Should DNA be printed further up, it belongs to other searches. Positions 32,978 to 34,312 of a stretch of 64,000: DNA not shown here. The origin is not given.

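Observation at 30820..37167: Tightly coupled six-gene carrier-protein operon of unassigned function (hydrolase / catalytically stripped DapDC homolog / unknown / methyltransferase / adenylating ligase / ACP)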

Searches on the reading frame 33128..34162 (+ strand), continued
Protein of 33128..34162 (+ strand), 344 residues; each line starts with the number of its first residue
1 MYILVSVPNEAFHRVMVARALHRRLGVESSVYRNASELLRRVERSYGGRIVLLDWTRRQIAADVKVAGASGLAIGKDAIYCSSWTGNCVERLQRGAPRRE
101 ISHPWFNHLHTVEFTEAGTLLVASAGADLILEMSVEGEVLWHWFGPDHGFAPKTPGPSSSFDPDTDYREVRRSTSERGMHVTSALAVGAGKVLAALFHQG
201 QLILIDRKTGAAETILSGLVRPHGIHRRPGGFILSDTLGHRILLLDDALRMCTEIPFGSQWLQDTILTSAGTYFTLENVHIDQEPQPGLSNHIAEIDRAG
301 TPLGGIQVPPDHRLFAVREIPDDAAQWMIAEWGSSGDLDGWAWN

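Call 46: find_encoding_contigs(protein=P0076, flank=10000, max_places=1)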
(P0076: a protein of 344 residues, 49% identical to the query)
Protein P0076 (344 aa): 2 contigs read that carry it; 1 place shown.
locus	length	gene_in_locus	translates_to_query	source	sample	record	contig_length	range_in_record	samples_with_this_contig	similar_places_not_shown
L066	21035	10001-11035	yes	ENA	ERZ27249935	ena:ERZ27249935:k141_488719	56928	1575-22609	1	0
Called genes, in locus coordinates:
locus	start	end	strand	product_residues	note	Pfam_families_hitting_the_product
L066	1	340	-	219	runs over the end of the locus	PF14016:DUF4232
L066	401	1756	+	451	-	PF18083:PutA_N, PF01619:Pro_dh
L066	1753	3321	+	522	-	PF00171:Aldedh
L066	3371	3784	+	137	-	-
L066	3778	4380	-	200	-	PF01174:SNO, PF07685:GATase_3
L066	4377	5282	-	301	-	PF01680:SOR_SNZ, PF05690:ThiG (weak)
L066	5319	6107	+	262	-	PF13622:4HBT_3, PF20789:4HBT_3C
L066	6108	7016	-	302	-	PF01418:HTH_6, PF01380:SIS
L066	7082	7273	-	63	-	-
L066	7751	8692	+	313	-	PF00561:Abhydrolase_1, PF12146:Hydrolase_4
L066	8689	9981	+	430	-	PF00278:Orn_DAP_Arg_deC, PF02784:Orn_Arg_deC_N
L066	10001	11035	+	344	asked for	-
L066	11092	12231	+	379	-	PF13489:Methyltransf_23 (weak), PF08241:Methyltransf_11, PF08242:Methyltransf_12, PF13649:Methyltransf_25, PF13847:Methyltransf_31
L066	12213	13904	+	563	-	PF00501:AMP-binding, PF13193:AMP-binding_C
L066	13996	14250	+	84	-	PF00550:PP-binding (weak)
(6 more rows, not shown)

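Call 55: find_related_loci(query=A1, collection=metagenome_contigs, flank=10000)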
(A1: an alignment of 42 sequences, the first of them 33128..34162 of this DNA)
Query A1 (344 aa) in metagenome_contigs; peptide patterns used: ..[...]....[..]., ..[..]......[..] (x = any residue, [..] = any of these).
248 stretches matched a pattern; 127 encode a relative of the query (tblastn E <= 1e-3); the best 80 are kept; 80 distinct loci.
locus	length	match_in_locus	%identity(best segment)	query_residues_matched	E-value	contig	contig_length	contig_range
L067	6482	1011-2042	80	1-344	0e+0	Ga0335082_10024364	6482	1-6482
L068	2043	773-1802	100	1-344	0e+0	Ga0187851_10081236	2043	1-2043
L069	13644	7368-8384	63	1-344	4e-148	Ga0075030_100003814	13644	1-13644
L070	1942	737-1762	65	1-344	4e-158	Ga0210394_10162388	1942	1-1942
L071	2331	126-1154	60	1-344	8e-147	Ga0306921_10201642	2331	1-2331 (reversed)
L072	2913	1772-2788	56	1-339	3e-130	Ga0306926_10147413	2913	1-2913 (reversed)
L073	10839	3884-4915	54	1-344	8e-125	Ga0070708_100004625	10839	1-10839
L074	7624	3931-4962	55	1-344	1e-123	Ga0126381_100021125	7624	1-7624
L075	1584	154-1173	54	1-341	2e-131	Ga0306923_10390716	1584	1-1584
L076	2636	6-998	56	9-339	2e-127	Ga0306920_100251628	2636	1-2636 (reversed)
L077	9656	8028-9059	53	1-344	4e-121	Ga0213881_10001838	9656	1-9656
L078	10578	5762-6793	53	1-344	3e-116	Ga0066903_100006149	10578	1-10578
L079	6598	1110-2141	53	1-344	5e-116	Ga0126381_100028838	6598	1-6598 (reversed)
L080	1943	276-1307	51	1-344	6e-123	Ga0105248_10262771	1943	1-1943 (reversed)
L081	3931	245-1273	50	1-343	2e-114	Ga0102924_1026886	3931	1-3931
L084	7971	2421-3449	50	1-343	9e-108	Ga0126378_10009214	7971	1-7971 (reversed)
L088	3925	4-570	57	156-344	8e-65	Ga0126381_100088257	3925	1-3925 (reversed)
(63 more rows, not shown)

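Call 59: search_protein_families(library=pfam, proteins=[L065:8049-8585:+, L084:447-980:+, L073:979-2229:-, L073:863-1882:+, L073:148-771:-, L001:8133-10001:+, L001:5002-5913:+, L001:1410-2483:+, L001:14289-15170:+], max_evalue=0.01)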
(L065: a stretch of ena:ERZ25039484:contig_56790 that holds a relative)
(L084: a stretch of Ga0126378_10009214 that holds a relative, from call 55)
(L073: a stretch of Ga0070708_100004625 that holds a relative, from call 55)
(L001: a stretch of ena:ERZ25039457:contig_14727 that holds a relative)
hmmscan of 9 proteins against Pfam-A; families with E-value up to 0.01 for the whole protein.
L065:8049-8585:+ (178 aa): 2 families
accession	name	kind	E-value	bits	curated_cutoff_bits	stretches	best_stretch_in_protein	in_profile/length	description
PF02311.25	AraC_binding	-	5e-07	30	21.1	1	136-177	17-58/135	AraC-like ligand binding domain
PF07883.17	Cupin_2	-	6.3e-05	23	27.2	0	129-175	5-51/70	Cupin domain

L084:447-980:+ (178 aa): 2 families
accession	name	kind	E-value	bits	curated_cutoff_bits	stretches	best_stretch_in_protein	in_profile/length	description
PF07883.17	Cupin_2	-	8.3e-07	29.1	27.2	1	128-178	4-54/70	Cupin domain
PF02311.25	AraC_binding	-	0.00012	22.3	21.1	1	134-178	15-59/135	AraC-like ligand binding domain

L073:979-2229:- (416 aa): 0 families

L073:863-1882:+ (339 aa): 0 families

L073:148-771:- (207 aa): 0 families

L001:8133-10001:+ (622 aa): 2 families
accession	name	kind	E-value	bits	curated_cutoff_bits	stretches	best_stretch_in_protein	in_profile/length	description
PF04055.27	Radical_SAM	-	9.8e-14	52.3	29.5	1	199-366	3-166/166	Radical SAM superfamily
PF02310.24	B12-binding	-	2.7e-08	34.1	32.1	1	65-133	51-120/121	B12 binding domain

L001:5002-5913:+ (303 aa): 14 families
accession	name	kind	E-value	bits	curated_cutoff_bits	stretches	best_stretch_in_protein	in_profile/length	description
PF08241.18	Methyltransf_11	-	3.2e-22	79.4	21.2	1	94-186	1-94/95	Methyltransferase domain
PF13649.12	Methyltransf_25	-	5.2e-21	75.6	27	1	93-183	1-97/97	Methyltransferase domain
PF13847.12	Methyltransf_31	-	5.3e-16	59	27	1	88-191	2-113/145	Methyltransferase domain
PF08242.18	Methyltransf_12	-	1e-12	49.1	30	1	94-185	1-98/98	Methyltransferase domain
PF13489.12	Methyltransf_23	-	1.2e-11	45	27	1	73-193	7-122/164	Methyltransferase domain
PF01209.24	Ubie_methyltran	-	7.3e-10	39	20.1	1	90-186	48-150/233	ubiE/COQ5 methyltransferase family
PF02353.26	CMAS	-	1.5e-08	34.7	27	1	62-199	34-176/273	Mycolic acid cyclopropane synthetase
PF05175.20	MTS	-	4.1e-05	23.7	23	1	82-186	23-137/170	Methyltransferase small domain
PF03141.22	Methyltransf_29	-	0.00025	20.2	23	1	87-223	110-249/506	Putative S-adenosyl-L-methionine-dependent methyltransferase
PF20922.3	Anamorsin_N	-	0.0019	18.4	27.1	1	152-220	51-116/163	Anamorsin, N-terminal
PF01189.24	Methyltr_RsmB-F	-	0.0026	17.9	27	1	86-132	5-52/199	16S rRNA methyltransferase RsmB/F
PF09445.16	Methyltransf_15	-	0.0032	17.5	22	1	92-133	3-42/165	RNA cap guanine-N2 methyltransferase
PF01728.25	FtsJ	-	0.0062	16.9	24.1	0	86-143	19-75/181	FtsJ-like methyltransferase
PF01555.25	N6_N4_Mtase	-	0.0079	16.6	26.7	0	57-126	145-216/221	DNA methylase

L001:1410-2483:+ (357 aa): 2 families
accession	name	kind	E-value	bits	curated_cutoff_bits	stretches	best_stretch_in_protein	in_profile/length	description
PF13469.12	Sulfotransfer_3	-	1.1e-22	81.8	27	1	51-284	1-216/216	Sulfotransferase family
PF00685.33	Sulfotransfer_1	-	0.0013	18.7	22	1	153-289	54-190/255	Sulfotransferase domain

L001:14289-15170:+ (293 aa): 1 family
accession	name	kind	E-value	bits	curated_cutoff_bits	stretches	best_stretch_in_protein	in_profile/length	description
PF13469.12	Sulfotransfer_3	-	6.9e-16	59.6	27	1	1-220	18-216/216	Sulfotransferase family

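Call 60: search_protein_families(library=ncbifam, alignment_id=A2, max_evalue=0.05)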
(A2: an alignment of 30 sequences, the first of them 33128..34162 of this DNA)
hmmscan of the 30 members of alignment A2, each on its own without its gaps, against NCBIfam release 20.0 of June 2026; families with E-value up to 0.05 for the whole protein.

A. member 1, window:33128-34162:+ (344 aa): 0 families

B. families by the number of members that match (of 30 scanned): 11 families
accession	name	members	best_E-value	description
TIGR03032.1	TIGR03032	4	2.1e-05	TIGR03032 family protein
NF033206.1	ScyE_fam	3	2.9e-05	ScyD/ScyE family protein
TIGR01993.1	Pyr-5-nucltdase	1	5.7e-23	pyrimidine 5'-nucleotidase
TIGR02253.1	CTE7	1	3.2e-09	TIGR02253 family HAD-type hydrolase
TIGR01668.1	YqeG_hyp_ppase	1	7.4e-05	YqeG family HAD IIIA-type phosphatase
NF009695.0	PRK13222.1-2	1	0.0012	phosphoglycolate phosphatase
NF009112.0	PRK12462.1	1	0.0048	phosphoserine transaminase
NF009804.0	PRK13288.1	1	0.0053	pyrophosphatase PpaX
TIGR01549.1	HAD-SF-IA-v1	1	0.0055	HAD-IA family hydrolase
TIGR01662.1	HAD-SF-IIIA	1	0.015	HAD-IIIA family hydrolase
NF007056.0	PRK09505.2-1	1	0.022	alpha-amylase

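Call 68: search_protein_families(library=pfam, proteins=[L043:6941-7954:+, L043:7941-8870:+, L043:8878-9705:+, L043:10720-11937:+, L043:11986-12990:+, L043:12974-14164:+, L027:7129-8181:+, L027:8109-9680:+, L027:11321-13099:+, L027:13121-14266:+], max_evalue=0.0001)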
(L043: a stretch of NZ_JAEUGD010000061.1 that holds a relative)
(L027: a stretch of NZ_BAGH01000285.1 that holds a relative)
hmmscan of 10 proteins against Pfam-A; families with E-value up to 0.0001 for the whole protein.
L043:6941-7954:+ (337 aa): 1 family
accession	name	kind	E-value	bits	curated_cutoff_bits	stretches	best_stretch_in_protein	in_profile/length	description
PF00682.25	HMGL-like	-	1.6e-25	90.5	29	1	134-271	118-258/260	HMGL-like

L043:7941-8870:+ (309 aa): 3 families
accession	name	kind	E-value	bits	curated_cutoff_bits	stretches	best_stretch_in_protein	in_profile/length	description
PF02826.25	2-Hacid_dh_C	-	2.7e-30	105.5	25.1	1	112-276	2-178/178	D-isomer specific 2-hydroxyacid dehydrogenase, NAD binding domain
PF00389.36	2-Hacid_dh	-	1.1e-10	41.8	24.6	1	23-302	20-128/134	D-isomer specific 2-hydroxyacid dehydrogenase, catalytic domain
PF03446.21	NAD_binding_2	-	1.1e-08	35.8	21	1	145-249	1-110/161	NAD binding domain of 6-phosphogluconate dehydrogenase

L043:8878-9705:+ (275 aa): 1 family
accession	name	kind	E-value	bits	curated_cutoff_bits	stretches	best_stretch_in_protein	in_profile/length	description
PF18765.7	Polbeta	-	2.3e-05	24.9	26.9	0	31-67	16-55/93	Polymerase beta, Nucleotidyltransferase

L043:10720-11937:+ (405 aa): 1 family
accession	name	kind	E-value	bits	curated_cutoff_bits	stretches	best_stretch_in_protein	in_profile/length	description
PF07690.21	MFS_1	-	3.4e-28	99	33.4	1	9-357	1-347/347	Major Facilitator Superfamily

L043:11986-12990:+ (334 aa): 1 family
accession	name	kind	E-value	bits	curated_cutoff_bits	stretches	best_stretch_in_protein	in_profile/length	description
PF00579.31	tRNA-synt_1b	-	5.2e-11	42.8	21.1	1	28-298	7-284/292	tRNA synthetases class I (W and Y)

L043:12974-14164:+ (396 aa): 1 family
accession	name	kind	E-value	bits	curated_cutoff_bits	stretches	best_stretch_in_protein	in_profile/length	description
PF00171.27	Aldedh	-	1.9e-16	60.1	23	2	12-245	60-289/461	Aldehyde dehydrogenase family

L027:7129-8181:+ (350 aa): 0 families

L027:8109-9680:+ (523 aa): 1 family
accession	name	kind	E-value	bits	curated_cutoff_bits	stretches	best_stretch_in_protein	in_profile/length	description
PF00171.27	Aldedh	-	1.2e-134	449.9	23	1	57-515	6-460/461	Aldehyde dehydrogenase family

L027:11321-13099:+ (592 aa): 2 families
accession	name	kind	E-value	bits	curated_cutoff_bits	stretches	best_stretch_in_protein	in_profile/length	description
PF16861.10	Carbam_trans_C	-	1.8e-71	239.6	27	1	403-571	1-169/170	Carbamoyltransferase C-terminus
PF02543.21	Carbam_trans_N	-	2.1e-38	133.1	24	1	19-350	3-345/346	Carbamoyltransferase N-terminus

L027:13121-14266:+ (381 aa): 1 family
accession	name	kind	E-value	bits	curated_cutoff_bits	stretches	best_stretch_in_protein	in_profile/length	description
PF00756.26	Esterase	-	8.5e-21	75.3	22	1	67-365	7-232/251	Putative esterase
